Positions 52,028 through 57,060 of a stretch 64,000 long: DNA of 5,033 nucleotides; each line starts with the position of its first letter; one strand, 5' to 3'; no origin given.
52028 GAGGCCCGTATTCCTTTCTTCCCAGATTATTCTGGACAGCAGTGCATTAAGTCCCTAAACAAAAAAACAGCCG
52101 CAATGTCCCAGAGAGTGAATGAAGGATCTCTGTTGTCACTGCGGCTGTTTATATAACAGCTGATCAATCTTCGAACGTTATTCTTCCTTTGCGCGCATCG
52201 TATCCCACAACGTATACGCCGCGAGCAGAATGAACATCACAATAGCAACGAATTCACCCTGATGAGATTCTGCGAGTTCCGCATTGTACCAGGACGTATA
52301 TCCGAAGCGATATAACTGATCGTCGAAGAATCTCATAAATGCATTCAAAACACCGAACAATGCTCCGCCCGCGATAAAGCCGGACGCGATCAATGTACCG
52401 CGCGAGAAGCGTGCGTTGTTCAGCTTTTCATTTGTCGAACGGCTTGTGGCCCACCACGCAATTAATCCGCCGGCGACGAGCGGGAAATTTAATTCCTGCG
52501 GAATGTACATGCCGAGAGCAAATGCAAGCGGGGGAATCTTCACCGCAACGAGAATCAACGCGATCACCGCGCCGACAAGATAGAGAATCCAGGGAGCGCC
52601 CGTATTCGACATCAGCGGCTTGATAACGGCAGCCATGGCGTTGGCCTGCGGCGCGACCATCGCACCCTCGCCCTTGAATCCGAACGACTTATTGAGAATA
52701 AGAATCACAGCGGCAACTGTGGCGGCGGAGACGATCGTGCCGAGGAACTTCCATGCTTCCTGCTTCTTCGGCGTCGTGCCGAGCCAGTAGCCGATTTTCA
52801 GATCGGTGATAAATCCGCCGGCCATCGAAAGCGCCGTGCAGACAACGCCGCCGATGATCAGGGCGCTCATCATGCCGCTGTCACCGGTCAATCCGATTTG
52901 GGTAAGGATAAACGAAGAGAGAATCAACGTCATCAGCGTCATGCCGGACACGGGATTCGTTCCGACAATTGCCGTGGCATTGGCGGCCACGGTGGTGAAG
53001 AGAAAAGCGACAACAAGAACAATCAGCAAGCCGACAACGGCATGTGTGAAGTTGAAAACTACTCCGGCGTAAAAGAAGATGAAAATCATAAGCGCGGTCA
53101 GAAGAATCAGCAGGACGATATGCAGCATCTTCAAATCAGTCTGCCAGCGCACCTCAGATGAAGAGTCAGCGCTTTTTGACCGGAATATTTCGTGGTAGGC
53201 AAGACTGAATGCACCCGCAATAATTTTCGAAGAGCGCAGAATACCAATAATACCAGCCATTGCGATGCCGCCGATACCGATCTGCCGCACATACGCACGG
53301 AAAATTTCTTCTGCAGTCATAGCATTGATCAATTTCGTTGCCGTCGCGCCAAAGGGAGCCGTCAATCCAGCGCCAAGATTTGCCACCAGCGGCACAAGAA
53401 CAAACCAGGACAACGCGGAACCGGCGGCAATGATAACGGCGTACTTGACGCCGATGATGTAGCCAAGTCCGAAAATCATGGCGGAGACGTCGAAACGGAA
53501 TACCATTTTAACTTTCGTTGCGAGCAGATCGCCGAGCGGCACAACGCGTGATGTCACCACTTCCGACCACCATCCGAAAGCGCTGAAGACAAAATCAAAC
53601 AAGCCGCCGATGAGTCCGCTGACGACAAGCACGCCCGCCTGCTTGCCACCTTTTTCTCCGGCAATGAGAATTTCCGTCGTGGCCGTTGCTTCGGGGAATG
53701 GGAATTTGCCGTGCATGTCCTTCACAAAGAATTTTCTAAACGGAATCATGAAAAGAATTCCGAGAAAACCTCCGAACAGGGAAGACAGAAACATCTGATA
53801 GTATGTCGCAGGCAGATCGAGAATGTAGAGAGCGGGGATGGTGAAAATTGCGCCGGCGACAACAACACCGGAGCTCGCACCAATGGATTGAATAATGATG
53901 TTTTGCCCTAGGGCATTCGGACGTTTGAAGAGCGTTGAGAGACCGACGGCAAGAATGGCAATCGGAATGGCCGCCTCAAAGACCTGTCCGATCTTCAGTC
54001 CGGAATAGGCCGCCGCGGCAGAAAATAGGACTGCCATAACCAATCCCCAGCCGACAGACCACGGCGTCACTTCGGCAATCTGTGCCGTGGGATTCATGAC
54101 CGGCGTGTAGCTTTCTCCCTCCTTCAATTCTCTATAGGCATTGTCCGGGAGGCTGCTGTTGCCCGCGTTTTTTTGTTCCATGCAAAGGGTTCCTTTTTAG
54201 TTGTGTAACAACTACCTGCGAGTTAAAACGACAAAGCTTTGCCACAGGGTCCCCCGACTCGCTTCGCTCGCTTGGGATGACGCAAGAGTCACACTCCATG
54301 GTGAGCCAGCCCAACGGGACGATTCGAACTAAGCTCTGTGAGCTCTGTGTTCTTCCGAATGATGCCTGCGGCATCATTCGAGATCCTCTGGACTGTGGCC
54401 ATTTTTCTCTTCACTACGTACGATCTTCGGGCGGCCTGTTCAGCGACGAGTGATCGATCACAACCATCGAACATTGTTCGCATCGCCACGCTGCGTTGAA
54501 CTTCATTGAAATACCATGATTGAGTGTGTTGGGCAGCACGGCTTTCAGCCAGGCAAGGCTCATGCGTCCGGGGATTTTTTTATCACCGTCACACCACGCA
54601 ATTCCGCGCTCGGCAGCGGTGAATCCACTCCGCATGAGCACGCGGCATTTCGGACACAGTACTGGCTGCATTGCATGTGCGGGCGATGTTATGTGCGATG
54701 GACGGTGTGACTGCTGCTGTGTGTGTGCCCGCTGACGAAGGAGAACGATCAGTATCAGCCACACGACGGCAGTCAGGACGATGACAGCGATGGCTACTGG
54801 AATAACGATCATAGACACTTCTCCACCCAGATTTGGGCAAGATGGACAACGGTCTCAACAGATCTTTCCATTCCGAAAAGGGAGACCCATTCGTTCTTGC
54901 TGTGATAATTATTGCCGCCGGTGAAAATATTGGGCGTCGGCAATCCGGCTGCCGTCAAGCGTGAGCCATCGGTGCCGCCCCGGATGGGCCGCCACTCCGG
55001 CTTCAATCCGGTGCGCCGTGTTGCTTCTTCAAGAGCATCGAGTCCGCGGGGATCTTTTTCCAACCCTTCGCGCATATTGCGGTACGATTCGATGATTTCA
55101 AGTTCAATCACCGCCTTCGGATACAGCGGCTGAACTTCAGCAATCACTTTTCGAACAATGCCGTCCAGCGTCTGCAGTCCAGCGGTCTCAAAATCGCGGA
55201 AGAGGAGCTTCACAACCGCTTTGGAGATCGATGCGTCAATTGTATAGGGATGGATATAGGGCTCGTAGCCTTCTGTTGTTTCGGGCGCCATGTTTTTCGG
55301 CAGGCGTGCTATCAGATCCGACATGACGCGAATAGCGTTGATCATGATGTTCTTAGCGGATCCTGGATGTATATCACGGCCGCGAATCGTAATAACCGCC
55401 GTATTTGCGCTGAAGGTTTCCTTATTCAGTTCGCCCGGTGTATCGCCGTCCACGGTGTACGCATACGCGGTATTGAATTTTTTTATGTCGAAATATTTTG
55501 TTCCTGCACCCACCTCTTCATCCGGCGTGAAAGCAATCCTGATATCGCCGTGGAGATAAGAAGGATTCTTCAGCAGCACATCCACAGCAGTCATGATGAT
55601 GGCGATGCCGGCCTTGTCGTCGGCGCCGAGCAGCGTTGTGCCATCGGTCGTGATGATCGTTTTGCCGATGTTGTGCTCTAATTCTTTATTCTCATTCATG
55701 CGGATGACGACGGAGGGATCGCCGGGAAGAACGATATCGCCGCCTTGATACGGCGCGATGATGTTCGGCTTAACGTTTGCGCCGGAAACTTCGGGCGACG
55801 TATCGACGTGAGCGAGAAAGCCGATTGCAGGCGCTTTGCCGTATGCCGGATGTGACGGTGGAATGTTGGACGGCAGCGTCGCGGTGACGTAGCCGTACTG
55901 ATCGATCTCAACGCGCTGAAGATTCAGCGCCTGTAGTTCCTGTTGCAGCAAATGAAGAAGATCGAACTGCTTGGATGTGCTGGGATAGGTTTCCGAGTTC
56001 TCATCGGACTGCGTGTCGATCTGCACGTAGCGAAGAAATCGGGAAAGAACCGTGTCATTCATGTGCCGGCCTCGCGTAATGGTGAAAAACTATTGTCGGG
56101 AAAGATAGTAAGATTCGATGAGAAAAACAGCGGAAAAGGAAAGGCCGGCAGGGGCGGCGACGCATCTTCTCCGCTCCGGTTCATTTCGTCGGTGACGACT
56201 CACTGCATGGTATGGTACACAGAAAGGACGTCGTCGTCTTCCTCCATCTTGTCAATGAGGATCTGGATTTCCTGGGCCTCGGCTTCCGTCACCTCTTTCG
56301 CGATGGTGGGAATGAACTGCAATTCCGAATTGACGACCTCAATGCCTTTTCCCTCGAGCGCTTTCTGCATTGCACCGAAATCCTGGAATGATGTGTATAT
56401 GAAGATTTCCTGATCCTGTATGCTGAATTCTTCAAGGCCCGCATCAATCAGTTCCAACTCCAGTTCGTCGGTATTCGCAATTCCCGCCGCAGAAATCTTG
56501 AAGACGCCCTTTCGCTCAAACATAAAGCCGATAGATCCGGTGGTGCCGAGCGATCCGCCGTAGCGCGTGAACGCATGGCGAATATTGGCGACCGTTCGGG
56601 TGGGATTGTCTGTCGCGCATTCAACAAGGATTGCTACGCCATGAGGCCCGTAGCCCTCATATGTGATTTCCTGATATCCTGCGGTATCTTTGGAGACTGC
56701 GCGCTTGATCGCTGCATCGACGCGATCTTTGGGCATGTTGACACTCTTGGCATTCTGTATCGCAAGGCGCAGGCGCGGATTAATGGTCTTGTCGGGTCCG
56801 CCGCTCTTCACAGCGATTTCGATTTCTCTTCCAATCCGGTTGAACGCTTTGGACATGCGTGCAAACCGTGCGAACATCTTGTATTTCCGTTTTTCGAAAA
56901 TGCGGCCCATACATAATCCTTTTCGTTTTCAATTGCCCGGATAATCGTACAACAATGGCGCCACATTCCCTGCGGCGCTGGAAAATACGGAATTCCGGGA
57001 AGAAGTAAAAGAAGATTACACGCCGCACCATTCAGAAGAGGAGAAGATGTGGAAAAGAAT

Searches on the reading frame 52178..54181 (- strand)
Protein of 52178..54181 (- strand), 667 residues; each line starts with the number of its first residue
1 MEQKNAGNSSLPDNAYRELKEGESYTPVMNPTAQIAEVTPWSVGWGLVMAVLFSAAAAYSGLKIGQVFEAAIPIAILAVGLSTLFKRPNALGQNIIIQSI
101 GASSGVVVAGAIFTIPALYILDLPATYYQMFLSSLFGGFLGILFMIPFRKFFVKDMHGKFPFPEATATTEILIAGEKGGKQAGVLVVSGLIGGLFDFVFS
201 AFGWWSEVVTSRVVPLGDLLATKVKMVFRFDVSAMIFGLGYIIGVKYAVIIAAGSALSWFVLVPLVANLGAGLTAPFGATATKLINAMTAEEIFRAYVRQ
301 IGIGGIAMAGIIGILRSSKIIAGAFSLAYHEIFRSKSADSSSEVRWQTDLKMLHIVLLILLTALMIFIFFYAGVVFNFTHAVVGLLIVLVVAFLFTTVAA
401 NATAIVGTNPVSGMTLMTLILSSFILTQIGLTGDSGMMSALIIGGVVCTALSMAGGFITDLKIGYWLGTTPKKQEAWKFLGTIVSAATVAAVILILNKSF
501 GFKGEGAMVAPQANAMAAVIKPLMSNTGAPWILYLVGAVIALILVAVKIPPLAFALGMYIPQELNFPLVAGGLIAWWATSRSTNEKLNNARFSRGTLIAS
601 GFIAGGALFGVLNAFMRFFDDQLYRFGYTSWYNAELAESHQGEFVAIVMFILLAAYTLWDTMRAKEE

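Call 9: find_related_loci(query=window:52178-54181:-, collection=genome_contigs, flank=6000)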
Query window:52178-54181:- (667 aa) in genome_contigs; peptide patterns used: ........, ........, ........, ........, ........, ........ (x = any residue, [..] = any of these).
192 stretches matched a pattern; 118 encode a relative of the query (tblastn E <= 1e-3); the best 80 are kept; 80 distinct loci.
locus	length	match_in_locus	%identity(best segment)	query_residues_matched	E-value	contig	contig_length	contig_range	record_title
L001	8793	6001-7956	74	8-667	0e+0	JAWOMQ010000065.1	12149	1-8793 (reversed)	MAG: Bacteroidota bacterium isolate bin_71 c_000038587172, whole genome shotgun sequence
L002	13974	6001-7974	73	1-667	0e+0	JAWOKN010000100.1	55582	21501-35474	MAG: Bacteroidota bacterium isolate bin_159 c_000029164943, whole genome shotgun sequence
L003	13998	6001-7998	72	2-666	0e+0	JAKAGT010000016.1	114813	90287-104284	MAG: Bacteroidetes bacterium isolate WY2.bin60 NODE_220_length_114813_cov_7.069590, whole genome shotgun sequence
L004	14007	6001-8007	71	1-667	0e+0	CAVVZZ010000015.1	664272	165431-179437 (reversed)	MAG: Ignavibacteriota bacterium isolate MFD01872.bin.1.283 genome assembly, contig: contig_91624, whole genome shotgun s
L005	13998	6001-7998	72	2-666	0e+0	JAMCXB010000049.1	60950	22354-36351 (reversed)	MAG: Bacteroidetes bacterium isolate FK_Sedi_B_Bin.45 NODE_1145_length_60950_cov_13.0421, whole genome shotgun sequence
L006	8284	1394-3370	74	1-667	0e+0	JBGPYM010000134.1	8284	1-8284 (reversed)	MAG: Bacteroidota bacterium isolate OBJ1_062018_090_13 k141_2839519_length_8284_cov_10.0000, whole genome shotgun sequen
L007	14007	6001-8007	71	1-667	0e+0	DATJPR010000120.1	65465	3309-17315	MAG TPA_asm: Bacteroidota bacterium isolate SMAG_U14918 k141_3361349, whole genome shotgun sequence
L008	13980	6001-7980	74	1-667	0e+0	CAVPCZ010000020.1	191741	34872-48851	MAG: Ignavibacteriota bacterium isolate MFD00032.bin.2.15 genome assembly, contig: contig_48096, whole genome shotgun se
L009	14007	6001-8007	71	1-667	0e+0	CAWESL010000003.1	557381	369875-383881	MAG: Ignavibacteriota bacterium isolate MFD01872.bin.1.311 genome assembly, contig: contig_122382, whole genome shotgun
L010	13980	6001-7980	73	1-667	0e+0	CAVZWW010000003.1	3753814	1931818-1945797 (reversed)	MAG: uncultured Bacteroidetes bacterium isolate MFD04716.bin.1.116 genome assembly, contig: contig_9349, whole genome sh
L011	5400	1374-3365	62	3-667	0e+0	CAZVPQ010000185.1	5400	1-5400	MAG TPA_asm: uncultured Hyphomicrobiales bacterium isolate binchicken_co164_181 genome assembly, contig: NODE_7900_lengt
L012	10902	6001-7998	60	1-667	0e+0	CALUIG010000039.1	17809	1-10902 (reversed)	MAG: uncultured Alistipes sp. isolate BRZ_DL__bin127 genome assembly, contig: BRZ_DL__NODE_4415_length_17809_cov_13.3944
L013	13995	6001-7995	60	3-667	0e+0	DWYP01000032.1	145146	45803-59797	MAG TPA_asm: Candidatus Alistipes faecavium isolate ChiGjej2B2-19477 ChiGjej2B2M5__C506940_L145146_SAMN08009833, whole g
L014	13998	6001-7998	61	1-667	0e+0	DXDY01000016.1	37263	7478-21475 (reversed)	MAG TPA_asm: Candidatus Alistipes cottocaccae isolate ChiBcec16-1783 ChiBcec16__C29470_L37263_SAMN08010103, whole genome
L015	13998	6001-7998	61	1-667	0e+0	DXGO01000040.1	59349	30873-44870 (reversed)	MAG TPA_asm: Candidatus Alistipes intestinipullorum isolate ChiGjej2B2-5998 ChiGjej2B2M5__C314963_L59349_SAMN08009833, w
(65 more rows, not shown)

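Call 14: find_related_loci(query=window:52178-54181:-, collection=metagenome_contigs, flank=5000)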
Query window:52178-54181:- (667 aa) in metagenome_contigs; peptide patterns used: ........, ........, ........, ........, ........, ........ (x = any residue, [..] = any of these).
211 stretches matched a pattern; 83 encode a relative of the query (tblastn E <= 1e-3); the best 80 are kept; 80 distinct loci.
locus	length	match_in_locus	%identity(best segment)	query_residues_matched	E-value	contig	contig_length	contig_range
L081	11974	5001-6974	76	1-666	0e+0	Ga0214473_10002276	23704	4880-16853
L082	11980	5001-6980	74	1-667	0e+0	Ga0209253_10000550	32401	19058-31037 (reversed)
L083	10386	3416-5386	74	1-665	0e+0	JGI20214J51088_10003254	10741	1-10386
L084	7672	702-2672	74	1-665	0e+0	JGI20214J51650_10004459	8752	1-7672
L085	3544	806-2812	71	1-667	0e+0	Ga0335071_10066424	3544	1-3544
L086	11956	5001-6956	77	8-667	0e+0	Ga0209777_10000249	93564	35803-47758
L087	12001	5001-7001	90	1-667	0e+0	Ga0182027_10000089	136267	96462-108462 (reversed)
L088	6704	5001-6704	74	1-569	0e+0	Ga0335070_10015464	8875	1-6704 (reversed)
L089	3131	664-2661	60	1-667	0e+0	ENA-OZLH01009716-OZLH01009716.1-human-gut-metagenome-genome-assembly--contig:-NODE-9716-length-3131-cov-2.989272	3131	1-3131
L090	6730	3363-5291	60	3-667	0e+0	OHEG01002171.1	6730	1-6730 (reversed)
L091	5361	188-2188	61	1-667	0e+0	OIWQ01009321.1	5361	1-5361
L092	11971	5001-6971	60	1-667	0e+0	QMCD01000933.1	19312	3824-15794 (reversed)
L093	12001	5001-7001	60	1-667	0e+0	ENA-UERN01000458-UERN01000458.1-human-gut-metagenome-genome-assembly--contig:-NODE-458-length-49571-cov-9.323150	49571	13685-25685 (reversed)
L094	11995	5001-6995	60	3-667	0e+0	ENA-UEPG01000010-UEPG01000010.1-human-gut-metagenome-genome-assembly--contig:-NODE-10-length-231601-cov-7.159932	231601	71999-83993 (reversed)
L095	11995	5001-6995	60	3-667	0e+0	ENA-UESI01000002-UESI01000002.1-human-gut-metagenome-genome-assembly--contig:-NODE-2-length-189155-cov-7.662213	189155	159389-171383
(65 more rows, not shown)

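Call 20: find_encoding_contigs(protein=window:52178-54181:-, flank=6000, max_places=10)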
Protein window:52178-54181:- (667 aa): 3 contigs read that carry it; 3 places shown.
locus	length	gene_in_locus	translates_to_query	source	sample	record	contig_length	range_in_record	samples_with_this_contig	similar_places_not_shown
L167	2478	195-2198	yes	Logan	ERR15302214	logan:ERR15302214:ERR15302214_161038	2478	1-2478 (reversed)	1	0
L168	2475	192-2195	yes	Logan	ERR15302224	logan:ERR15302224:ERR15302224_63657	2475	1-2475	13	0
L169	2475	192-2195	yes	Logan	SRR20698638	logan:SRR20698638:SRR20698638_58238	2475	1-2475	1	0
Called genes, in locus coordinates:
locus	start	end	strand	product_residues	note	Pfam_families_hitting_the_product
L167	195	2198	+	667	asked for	PF03169:OPT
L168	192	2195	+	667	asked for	PF03169:OPT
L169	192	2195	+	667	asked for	PF03169:OPT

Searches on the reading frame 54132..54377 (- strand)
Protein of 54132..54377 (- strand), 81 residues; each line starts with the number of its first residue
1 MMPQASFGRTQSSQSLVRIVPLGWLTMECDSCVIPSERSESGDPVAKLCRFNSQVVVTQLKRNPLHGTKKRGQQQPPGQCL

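Call 78: find_homologous_proteins(query=window:54132-54377:-, max_evalue=1)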
Query window:54132-54377:-: no candidate shares three 5-residue words with the query. No homologue found.
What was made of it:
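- Tried and rejected: I also searched the ORF that covers the 54 kb repeat copy, hoping to catch repeat copies mis-called as genes (call 78).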

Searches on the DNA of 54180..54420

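Call 70: search_rna_families(source=window, start=54180, end=54420, threshold=evalue, max_evalue=10, show_alignments=2)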
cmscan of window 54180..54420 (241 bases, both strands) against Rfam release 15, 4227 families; matches with E-value up to 10: 0.
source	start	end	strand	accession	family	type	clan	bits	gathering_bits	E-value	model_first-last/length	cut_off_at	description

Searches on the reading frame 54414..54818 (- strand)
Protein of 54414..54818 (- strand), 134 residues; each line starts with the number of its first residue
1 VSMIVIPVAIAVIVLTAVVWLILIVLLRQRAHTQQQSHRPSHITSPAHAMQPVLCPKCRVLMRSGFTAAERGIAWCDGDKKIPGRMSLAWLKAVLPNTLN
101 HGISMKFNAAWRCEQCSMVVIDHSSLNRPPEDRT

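Call 57: search_protein_families(library=pfam, max_evalue=0.001, proteins=[window:54414-54818:-])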
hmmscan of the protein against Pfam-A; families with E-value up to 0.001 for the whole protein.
window:54414-54818:- (134 aa): 1 family
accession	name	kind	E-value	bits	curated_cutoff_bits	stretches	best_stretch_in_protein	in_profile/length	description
PF20097.4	DUF6487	-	1.4e-08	35.4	24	1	55-123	1-65/67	Domain of unknown function (DUF6487)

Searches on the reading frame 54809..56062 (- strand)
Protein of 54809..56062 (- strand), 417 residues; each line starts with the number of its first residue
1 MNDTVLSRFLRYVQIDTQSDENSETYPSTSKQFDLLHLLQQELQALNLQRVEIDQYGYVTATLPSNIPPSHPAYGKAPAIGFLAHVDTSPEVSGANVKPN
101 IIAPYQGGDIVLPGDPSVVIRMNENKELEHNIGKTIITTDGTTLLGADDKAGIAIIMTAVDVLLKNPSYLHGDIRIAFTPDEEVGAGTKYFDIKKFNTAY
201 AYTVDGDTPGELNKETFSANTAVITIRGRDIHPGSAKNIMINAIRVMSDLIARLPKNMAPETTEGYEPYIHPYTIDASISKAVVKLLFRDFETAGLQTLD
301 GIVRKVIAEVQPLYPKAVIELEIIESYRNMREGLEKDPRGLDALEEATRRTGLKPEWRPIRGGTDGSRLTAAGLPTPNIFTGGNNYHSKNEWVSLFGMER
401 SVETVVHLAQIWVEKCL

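Call 57: search_protein_families(library=pfam, max_evalue=0.001, proteins=[window:54809-56062:-])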
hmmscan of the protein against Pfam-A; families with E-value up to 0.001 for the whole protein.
window:54809-56062:- (417 aa): 3 families
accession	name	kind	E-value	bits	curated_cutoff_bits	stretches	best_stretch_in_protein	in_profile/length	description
PF01546.33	Peptidase_M20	-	7.6e-16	59.1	24.6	1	147-409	34-204/206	Peptidase family M20/M25/M40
PF07687.19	M20_dimer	-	3.1e-11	43.6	21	1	216-316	3-105/107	Peptidase dimerisation domain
PF05343.19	Peptidase_M42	-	0.0001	21.9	23.2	0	147-210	133-194/292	M42 glutamyl aminopeptidase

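Call 85: find_encoding_contigs(protein=window:54809-56062:-, flank=4000, max_places=10)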
Protein window:54809-56062:- (417 aa): 10 contigs read that carry it; 3 places shown.
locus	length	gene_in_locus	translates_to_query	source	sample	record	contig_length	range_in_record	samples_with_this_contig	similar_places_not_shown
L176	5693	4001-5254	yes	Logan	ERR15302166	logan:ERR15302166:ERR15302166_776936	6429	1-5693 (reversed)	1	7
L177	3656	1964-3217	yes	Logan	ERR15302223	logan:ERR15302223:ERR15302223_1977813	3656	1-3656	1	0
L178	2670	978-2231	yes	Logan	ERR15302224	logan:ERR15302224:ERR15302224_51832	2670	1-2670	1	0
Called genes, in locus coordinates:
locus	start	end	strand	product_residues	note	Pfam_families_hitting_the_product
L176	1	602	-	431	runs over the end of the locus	PF00324:AA_permease, PF13520:AA_permease_2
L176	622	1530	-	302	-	PF01551:Peptidase_M23, PF01476:LysM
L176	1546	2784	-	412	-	-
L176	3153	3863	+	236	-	PF20772:TACO1_YebC_N, PF01709:Transcrip_reg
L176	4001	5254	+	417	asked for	PF01546:Peptidase_M20, PF07687:M20_dimer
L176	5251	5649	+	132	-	PF20097:DUF6487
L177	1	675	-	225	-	?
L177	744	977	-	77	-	-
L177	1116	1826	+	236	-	PF20772:TACO1_YebC_N, PF01709:Transcrip_reg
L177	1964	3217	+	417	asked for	PF01546:Peptidase_M20, PF07687:M20_dimer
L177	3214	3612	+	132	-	PF20097:DUF6487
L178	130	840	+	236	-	PF20772:TACO1_YebC_N, PF01709:Transcrip_reg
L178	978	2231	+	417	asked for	PF01546:Peptidase_M20, PF07687:M20_dimer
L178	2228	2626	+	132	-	PF20097:DUF6487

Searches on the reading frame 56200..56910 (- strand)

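Call 57: search_protein_families(library=pfam, max_evalue=0.001, proteins=[window:56200-56910:-])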
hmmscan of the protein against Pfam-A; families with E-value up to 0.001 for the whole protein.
window:56200-56910:- (236 aa): 2 families
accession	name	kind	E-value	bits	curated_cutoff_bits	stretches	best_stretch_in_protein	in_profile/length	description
PF01709.26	Transcrip_reg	-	4.4e-54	183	27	1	79-235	1-160/160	TACO1/YebC second and third domain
PF20772.2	TACO1_YebC_N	-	5.8e-23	81.6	36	1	5-72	3-71/73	TACO1/YebC protein N-terminal domain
